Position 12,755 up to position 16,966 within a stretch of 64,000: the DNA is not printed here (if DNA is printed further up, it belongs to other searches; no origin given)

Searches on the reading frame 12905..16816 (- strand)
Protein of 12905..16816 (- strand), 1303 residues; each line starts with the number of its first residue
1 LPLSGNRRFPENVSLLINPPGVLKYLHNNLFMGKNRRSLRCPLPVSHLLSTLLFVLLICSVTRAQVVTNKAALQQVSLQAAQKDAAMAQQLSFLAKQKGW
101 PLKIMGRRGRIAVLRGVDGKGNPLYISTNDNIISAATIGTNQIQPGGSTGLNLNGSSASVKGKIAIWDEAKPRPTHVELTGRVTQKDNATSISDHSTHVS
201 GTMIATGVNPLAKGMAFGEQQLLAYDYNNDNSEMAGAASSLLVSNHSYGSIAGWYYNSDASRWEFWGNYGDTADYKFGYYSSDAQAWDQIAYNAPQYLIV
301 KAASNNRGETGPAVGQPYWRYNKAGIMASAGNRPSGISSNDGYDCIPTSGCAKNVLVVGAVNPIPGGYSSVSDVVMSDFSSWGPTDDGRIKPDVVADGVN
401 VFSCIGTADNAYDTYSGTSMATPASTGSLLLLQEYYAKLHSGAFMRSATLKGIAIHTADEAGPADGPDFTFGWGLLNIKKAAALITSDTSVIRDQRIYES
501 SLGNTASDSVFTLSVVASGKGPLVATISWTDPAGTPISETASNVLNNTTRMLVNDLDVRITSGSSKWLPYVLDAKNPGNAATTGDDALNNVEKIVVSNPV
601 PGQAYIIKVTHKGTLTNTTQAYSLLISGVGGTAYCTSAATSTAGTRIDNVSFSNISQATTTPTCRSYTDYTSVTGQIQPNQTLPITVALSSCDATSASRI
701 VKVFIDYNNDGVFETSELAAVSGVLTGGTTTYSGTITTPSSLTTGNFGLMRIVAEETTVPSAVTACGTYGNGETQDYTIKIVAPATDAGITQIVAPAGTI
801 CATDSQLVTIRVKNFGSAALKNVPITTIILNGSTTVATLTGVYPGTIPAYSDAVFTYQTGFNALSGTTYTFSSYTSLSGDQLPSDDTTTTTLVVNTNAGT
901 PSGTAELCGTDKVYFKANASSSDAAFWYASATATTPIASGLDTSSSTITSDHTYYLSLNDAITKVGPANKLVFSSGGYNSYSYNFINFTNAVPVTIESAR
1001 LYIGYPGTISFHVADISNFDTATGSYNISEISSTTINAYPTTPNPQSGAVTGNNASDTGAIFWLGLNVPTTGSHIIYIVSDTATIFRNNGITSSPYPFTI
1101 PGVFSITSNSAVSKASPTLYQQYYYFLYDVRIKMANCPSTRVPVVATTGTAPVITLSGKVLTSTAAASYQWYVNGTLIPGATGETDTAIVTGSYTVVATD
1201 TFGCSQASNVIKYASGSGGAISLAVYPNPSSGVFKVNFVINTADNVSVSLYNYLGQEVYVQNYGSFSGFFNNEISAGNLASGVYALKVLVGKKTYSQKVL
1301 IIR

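Call 79: search_protein_families(library=pfam, proteins=[window:12905-16816:-], max_evalue=0.00001)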
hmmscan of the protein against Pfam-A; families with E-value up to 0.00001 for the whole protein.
window:12905-16816:- (1303 aa): 3 families
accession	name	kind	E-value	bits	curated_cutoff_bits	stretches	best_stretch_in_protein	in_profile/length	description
PF00082.27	Peptidase_S8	-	1.8e-27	96.8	21.8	1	174-474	35-288/288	Subtilase family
PF20009.4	GEVED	-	2.1e-16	60.9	24.4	1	701-779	2-77/78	GEVED domain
PF18962.6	Por_Secre_tail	-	2.2e-10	41.1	27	1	1225-1301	1-75/75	Secretion system C-terminal sorting domain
